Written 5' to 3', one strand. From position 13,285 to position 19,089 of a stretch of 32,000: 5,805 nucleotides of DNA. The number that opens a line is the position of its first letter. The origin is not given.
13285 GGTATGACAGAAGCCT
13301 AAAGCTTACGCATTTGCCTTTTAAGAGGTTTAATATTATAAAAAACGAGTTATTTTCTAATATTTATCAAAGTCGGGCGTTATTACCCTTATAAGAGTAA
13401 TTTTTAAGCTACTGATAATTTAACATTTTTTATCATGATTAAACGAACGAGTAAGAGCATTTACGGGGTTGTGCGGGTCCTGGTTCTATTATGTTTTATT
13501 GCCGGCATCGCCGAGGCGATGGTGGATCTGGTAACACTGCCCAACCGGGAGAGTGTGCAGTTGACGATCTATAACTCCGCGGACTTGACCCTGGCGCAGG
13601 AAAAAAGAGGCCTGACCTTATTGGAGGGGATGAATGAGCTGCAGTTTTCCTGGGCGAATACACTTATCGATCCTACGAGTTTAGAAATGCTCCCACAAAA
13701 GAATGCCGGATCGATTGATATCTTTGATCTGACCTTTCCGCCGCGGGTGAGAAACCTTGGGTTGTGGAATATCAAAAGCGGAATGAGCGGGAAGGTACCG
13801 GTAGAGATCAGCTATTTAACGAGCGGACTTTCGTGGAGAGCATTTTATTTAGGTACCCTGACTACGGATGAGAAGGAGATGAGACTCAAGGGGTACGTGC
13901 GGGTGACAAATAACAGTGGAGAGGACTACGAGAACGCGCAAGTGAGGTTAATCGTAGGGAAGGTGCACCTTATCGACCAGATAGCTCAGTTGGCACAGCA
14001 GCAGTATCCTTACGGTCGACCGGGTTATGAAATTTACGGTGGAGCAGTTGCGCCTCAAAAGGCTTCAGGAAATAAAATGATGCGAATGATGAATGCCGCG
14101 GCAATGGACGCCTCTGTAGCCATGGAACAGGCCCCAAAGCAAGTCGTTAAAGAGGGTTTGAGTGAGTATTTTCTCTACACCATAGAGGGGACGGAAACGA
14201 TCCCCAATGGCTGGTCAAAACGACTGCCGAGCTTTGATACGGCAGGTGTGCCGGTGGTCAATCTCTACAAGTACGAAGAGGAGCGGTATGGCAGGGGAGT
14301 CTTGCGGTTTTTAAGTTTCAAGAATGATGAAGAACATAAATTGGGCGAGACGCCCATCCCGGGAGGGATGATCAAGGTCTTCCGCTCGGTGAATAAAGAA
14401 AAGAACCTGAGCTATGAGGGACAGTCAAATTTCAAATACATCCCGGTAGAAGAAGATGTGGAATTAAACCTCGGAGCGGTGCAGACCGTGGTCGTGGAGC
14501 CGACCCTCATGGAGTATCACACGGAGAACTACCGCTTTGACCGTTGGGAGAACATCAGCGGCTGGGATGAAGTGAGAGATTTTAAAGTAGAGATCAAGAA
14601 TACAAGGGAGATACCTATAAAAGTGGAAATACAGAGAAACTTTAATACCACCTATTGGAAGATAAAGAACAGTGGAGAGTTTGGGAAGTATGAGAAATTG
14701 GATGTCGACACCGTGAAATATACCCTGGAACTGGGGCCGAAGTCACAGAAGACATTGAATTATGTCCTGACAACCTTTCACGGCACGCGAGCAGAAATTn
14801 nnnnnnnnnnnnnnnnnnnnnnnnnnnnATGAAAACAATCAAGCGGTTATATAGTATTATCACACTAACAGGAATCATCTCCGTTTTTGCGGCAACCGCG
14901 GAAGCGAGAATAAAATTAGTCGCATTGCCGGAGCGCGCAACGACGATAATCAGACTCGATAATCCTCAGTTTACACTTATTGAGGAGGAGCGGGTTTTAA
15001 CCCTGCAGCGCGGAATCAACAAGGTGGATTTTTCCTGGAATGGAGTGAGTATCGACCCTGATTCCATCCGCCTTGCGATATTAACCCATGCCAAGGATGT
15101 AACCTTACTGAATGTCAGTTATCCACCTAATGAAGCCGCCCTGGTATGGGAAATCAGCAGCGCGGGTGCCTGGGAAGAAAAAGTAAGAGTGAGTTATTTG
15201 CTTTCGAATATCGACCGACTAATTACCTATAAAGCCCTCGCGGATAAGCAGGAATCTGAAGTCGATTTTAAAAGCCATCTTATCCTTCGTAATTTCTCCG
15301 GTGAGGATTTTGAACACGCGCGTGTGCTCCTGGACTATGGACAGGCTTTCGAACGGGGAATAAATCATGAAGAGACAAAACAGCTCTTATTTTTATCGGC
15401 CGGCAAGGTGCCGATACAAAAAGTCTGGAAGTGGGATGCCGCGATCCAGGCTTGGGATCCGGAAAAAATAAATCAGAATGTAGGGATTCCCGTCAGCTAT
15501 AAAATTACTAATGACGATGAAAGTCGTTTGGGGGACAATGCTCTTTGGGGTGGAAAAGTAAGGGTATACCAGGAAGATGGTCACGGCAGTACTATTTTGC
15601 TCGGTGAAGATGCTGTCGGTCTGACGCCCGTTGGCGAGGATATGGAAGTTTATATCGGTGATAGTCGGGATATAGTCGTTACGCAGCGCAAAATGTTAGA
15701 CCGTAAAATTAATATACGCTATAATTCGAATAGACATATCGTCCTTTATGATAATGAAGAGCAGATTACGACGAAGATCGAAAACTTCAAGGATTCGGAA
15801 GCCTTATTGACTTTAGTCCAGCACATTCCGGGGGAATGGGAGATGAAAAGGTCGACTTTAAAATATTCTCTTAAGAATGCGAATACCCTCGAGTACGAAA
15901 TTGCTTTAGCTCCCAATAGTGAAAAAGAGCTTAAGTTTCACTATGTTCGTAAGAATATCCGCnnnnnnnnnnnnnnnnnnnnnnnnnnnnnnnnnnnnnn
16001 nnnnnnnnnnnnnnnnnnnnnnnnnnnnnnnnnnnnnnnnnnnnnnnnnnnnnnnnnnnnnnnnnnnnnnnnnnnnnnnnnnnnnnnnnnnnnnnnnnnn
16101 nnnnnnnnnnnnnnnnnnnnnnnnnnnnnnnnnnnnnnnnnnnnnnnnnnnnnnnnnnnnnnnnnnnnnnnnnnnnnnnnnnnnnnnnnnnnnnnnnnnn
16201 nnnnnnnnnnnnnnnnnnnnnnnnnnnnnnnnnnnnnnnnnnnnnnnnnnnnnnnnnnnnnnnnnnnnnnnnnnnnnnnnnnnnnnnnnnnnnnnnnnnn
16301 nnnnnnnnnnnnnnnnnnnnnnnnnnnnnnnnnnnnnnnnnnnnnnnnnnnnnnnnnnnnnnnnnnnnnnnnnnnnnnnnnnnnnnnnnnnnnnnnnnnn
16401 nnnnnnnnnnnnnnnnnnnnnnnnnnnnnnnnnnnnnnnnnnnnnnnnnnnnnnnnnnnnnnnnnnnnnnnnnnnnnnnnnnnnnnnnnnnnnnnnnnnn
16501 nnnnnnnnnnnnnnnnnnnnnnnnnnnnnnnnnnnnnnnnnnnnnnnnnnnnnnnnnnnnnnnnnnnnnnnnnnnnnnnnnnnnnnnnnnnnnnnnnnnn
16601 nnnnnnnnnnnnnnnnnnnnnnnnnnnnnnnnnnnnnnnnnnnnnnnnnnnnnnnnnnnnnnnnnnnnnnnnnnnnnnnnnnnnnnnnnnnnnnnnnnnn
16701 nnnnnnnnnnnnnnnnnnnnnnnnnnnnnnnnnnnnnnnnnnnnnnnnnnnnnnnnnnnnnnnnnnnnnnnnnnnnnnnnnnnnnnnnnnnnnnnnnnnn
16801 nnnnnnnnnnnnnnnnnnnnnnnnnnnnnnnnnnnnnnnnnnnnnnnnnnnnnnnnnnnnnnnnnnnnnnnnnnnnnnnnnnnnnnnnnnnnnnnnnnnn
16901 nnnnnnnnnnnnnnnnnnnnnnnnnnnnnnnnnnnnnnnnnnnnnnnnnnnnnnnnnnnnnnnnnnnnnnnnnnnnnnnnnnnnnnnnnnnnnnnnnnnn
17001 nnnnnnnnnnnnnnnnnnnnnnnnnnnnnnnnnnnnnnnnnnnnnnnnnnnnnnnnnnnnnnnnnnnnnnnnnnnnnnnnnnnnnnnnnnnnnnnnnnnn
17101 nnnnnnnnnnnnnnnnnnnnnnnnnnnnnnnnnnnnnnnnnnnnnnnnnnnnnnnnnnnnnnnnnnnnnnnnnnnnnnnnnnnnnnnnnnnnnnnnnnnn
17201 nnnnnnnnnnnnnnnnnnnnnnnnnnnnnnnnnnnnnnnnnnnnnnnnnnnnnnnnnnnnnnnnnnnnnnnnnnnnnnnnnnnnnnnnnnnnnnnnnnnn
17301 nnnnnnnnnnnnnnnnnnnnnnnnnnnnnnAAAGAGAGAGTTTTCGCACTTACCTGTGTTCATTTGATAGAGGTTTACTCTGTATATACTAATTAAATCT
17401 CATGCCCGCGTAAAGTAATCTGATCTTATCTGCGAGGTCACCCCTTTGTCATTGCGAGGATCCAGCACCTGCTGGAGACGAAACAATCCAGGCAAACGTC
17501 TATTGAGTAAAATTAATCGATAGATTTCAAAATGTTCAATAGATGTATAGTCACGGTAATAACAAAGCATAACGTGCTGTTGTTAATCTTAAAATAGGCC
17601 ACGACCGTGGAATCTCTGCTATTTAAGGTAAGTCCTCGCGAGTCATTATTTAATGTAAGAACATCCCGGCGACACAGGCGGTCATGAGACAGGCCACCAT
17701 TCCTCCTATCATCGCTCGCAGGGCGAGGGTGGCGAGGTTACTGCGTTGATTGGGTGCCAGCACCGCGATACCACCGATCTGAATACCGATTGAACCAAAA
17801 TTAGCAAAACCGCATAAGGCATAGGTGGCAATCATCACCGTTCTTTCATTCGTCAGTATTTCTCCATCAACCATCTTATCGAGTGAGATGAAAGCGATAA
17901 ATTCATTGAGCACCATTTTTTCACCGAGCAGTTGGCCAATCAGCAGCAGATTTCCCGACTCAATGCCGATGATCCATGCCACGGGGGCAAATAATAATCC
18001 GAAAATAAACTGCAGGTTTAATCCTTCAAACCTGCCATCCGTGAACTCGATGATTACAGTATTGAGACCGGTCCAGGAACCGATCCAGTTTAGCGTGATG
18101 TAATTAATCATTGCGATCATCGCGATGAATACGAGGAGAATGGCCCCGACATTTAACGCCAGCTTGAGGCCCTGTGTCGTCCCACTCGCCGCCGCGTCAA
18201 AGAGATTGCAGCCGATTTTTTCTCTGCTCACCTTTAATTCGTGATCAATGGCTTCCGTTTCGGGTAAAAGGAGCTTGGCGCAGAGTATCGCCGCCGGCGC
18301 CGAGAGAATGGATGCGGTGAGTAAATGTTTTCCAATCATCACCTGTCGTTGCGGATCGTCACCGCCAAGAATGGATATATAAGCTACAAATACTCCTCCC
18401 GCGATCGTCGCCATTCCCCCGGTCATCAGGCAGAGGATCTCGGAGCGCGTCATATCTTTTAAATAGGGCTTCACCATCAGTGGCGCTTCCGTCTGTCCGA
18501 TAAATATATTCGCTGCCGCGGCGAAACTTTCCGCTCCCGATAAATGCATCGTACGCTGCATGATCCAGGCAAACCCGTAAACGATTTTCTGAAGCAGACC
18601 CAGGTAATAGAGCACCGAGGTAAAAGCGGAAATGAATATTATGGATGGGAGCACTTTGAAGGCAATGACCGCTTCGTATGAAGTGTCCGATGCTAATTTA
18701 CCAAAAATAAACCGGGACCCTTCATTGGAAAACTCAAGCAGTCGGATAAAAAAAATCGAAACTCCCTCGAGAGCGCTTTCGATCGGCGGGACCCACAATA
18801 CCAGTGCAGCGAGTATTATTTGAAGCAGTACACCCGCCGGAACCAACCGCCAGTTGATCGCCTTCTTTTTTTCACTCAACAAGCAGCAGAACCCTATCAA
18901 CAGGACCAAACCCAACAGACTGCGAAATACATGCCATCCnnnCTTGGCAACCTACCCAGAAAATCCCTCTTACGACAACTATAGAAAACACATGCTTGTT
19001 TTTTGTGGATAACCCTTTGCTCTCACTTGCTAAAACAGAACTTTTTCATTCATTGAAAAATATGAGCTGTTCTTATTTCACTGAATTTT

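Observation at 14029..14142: Complete cassette swap in the middle of otherwise near-identical genes: Met-rich in A, charged in A'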

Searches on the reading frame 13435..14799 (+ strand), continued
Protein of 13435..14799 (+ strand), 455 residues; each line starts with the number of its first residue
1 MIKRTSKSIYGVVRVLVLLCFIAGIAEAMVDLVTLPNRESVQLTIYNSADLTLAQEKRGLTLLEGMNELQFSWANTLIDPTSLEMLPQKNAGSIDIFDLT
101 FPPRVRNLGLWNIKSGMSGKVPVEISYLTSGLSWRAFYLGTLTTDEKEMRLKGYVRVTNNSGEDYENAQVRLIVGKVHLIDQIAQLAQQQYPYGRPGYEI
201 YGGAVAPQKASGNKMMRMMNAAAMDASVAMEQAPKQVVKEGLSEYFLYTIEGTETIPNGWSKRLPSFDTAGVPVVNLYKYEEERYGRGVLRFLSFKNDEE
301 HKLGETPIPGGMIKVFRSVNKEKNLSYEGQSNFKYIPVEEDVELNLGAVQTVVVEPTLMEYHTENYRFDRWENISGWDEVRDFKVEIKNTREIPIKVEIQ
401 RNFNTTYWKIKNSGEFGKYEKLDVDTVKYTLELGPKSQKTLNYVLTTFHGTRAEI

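Call 49: fold_search(model_id=the predicted structure, library=pdb)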
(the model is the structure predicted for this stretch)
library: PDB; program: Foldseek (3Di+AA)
matches with E <= 10: 445; with E <= 0.001: 6
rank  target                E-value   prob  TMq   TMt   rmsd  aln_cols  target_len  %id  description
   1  8b6l_O                2.6e-06  1.00  0.18  0.15  22.7       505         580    9  Subtomogram average of the human Sec61-TRAP-OSTA-translocon (released 2022-12-07)
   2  6s7t_E                5.2e-06  0.97  0.14  0.15  24.3       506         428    8  Cryo-EM structure of human oligosaccharyltransferase complex OST-B (released 2019-12-18)
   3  6ezn_A                1.6e-05  0.99  0.18  0.19  23.5       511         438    9  Cryo-EM structure of the yeast oligosaccharyltransferase (OST) complex (released 2018-01-17)
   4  6s7o_E                1.6e-05  0.98  0.17  0.15  23.2       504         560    8  Cryo-EM structure of human oligosaccharyltransferase complex OST-A (released 2019-12-18)
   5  8agb_E                1.7e-04  0.97  0.18  0.19  25.8       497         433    9  Structure of yeast oligosaccharylransferase complex with lipid-linked oligosaccharide bound (released 2022-12-07)
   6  7oci_A                1.9e-04  0.97  0.18  0.19  25.2       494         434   10  Cryo-EM structure of yeast Ost6p containing oligosaccharyltransferase complex (released 2022-02-16)
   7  6qh6_M                9.0e-03  0.99  0.18  0.30  10.2       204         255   12  AP2 clathrin adaptor core with two cargo peptides in open+ conformation (released 2019-09-04)
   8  5wrl_A                2.2e-02  0.97  0.18  0.29  11.3       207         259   11  Mu2 subunit of the clathrin adaptor complex AP2 in complex with IRS-1 Y628 peptide (released 2017-12-06)
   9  7ofp_A                2.7e-02  0.97  0.18  0.29   9.7       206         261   12  Apo Structure of Mu2 Adaptin Subunit (Ap50) Of AP2 Clathrin Adaptor (released 2022-06-01)
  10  5ni2                  3.0e-02  0.94  0.18  0.14   8.1       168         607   11  Crystal structure of human LTA4H mutant E271A in complex with LTA4 (crystal form I) (released 2017-08-23)
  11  2pr9_A                3.5e-02  0.97  0.18  0.29  10.5       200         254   13  Mu2 adaptin subunit (AP50) of AP2 adaptor (second domain), complexed with GABAA receptor-gamma2 subunit-derived intern (released 2008-03-18)
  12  3ml6_F                3.5e-02  0.87  0.16  0.21  10.7       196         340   15  a complex between Dishevelled2 and clathrin adaptor AP-2 (released 2010-08-11)
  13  1bw8_A                3.9e-02  0.94  0.18  0.29   9.8       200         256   12  MU2 ADAPTIN SUBUNIT (AP50) OF AP2 ADAPTOR (SECOND DOMAIN), COMPLEXED WITH EGFR INTERNALIZATION PEPTIDE FYRALM (released 1998-11-25)
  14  9uuj_A                3.9e-02  0.92  0.18  0.29  10.2       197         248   13  Crystal structure of the mu2 subunit of the clathrin-adaptor protein 2 (AP2) bound to HPV16 E7(residues 22-39) (released 2025-09-10)
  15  6qh5_M                4.3e-02  0.82  0.16  0.26  10.5       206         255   13  AP2 clathrin adaptor mu2T156-phosphorylated core in closed conformation (released 2019-09-04)
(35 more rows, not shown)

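Call 70: find_encoding_contigs(protein=P0007, flank=7000, max_places=2)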
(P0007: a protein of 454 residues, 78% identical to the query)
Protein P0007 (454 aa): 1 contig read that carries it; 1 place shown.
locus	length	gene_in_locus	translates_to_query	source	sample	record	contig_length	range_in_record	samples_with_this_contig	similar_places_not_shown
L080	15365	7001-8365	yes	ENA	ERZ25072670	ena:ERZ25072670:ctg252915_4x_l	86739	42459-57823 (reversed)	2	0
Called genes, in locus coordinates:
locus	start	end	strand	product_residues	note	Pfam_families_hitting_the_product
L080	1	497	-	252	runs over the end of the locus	-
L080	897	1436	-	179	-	-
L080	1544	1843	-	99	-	-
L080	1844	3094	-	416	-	PF00589:Phage_integrase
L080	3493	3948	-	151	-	PF00571:CBS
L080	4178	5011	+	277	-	PF01370:Epimerase, PF02719:Polysacc_synt_2 (faint), PF07993:NAD_binding_4 (faint), PF16363:GDP_Man_Dehyd, PF13460:NAD_binding_10, PF01073:3Beta_HSD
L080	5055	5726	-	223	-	PF03737:RraA-like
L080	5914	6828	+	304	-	PF00149:Metallophos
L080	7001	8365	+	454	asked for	PF13598:DUF4139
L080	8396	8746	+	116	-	-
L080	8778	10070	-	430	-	PF01773:Nucleos_tra2_N, PF07670:Gate, PF07662:Nucleos_tra2_C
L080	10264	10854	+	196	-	PF00571:CBS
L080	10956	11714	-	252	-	PF05721:PhyH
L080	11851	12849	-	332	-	-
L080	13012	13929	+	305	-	PF05721:PhyH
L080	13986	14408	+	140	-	PF13620:CarboxypepD_reg (weak)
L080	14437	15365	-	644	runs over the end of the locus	PF00724:Oxidored_FMN, PF01266:DAO (faint), PF00070:Pyr_redox (faint), PF00890:FAD_binding_2 (weak), PF03486:HI0933_like (weak), PF07992:Pyr_redox_2, PF12831:FAD_oxidored, PF13450:NAD_binding_8 (weak)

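Call 71: find_encoding_contigs(protein=P0009, flank=7000, max_places=2)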
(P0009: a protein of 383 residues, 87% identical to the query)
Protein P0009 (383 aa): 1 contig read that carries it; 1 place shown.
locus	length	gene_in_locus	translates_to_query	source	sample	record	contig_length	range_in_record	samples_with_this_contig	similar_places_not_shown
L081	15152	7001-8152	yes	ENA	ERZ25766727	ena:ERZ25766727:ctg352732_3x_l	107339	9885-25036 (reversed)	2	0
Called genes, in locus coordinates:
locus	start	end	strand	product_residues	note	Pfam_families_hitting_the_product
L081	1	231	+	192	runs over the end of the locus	PF01966:HD (weak)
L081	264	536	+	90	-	PF14026:SCO4226-like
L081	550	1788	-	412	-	-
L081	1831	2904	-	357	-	-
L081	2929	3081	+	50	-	-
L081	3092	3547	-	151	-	PF00571:CBS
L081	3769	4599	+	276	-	PF01370:Epimerase, PF02719:Polysacc_synt_2 (faint), PF16363:GDP_Man_Dehyd, PF13460:NAD_binding_10 (weak), PF01073:3Beta_HSD, PF07993:NAD_binding_4 (faint)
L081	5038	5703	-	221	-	PF03737:RraA-like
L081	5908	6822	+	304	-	PF00149:Metallophos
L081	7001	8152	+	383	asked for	PF13598:DUF4139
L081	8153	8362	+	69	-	-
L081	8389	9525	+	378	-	-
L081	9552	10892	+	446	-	PF13598:DUF4139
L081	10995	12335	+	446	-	PF13598:DUF4139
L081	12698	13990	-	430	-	PF01773:Nucleos_tra2_N, PF07670:Gate, PF07662:Nucleos_tra2_C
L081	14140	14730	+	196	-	PF00571:CBS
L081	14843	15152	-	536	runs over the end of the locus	-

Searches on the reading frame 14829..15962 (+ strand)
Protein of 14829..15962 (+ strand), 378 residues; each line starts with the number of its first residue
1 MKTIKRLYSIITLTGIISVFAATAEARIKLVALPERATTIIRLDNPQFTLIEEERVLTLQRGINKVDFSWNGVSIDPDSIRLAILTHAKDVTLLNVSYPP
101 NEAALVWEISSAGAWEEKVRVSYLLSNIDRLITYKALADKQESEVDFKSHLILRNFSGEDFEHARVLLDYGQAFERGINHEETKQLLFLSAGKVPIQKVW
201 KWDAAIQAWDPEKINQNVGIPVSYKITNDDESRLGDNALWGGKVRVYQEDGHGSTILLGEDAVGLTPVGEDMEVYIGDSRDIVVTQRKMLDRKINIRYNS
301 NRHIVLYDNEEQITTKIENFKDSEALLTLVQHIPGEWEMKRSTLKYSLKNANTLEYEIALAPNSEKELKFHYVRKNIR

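Call 5: search_protein_families(library=pfam, proteins=[window:14829-15962:+], max_evalue=0.01)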
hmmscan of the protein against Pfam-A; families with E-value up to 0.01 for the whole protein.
window:14829-15962:+ (378 aa): 1 family
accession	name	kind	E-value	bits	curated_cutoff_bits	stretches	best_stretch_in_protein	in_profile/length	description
PF13598.12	DUF4139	-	5.4e-05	23.4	31.8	1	120-372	2-199/205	Domain of unknown function (DUF4139)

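Call 20: search_protein_families(library=ncbifam, proteins=[window:14829-15962:+], max_evalue=1)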
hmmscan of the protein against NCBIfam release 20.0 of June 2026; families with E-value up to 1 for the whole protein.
window:14829-15962:+ (378 aa): 2 families
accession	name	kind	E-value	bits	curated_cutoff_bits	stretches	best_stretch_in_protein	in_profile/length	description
TIGR02231.1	TIGR02231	subfamily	0.00011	21.1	112.6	1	309-373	441-514/524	mucoidy inhibitor MuiA family protein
NF041291.1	StbC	equivalog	0.11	12.8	100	1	272-298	12-38/122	plasmid stabilization protein StbC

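Call 28: find_homologous_proteins(query=window:14829-15962:+, max_evalue=0.00001)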
Query window:14829-15962:+ (378 aa): 3382 proteins with E <= 0.00001 among 7046 candidates; the best 120 are listed.
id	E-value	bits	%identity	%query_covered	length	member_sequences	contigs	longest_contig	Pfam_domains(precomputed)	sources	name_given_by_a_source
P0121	1.2e-245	832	99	100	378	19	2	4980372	-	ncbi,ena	-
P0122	2.9e-212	722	84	100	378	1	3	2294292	-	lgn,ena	-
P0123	4.9e-182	623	72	100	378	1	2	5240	-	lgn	-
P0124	5.2e-177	607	71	100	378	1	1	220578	-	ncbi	-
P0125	5.6e-175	600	72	99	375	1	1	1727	-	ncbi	-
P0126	2.0e-174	598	71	100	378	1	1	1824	-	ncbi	-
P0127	6.2e-172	590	72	94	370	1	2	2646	PF13598.13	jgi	-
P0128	9.1e-172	589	69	99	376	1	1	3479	PF13598.13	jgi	-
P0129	2.8e-171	588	70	98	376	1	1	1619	-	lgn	-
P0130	1.3e-170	585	73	95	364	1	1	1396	-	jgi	jgi:hypothetical protein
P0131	1.8e-170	585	69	99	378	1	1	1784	PF13598.13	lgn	-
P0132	2.0e-170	585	69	98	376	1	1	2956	-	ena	-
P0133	2.5e-170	585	70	100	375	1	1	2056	-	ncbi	-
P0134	2.6e-170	584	70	99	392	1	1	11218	-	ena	-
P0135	2.7e-170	584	69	99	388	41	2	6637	-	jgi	jgi:hypothetical protein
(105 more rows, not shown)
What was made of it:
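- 14829..15965 (+): Gene B, a 378-aa paralogue lacking the whole insertion. About 65-72% identity to most of the 120 listed relatives from other lineages (call 28).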

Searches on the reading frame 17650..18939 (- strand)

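Call 5: search_protein_families(library=pfam, proteins=[window:17650-18939:-], max_evalue=0.01)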
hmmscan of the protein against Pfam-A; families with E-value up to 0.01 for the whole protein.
window:17650-18939:- (429 aa): 3 families
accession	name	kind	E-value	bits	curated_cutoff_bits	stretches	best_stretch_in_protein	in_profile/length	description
PF07662.18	Nucleos_tra2_C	-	5e-71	239.2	32.3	1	205-425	1-213/213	Na+ dependent nucleoside transporter C-terminus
PF01773.25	Nucleos_tra2_N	-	9e-22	77.8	27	1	9-82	1-74/74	Na+ dependent nucleoside transporter N-terminus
PF07670.19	Gate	-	2.4e-20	73.4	29.6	1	93-192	1-102/104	Nucleoside recognition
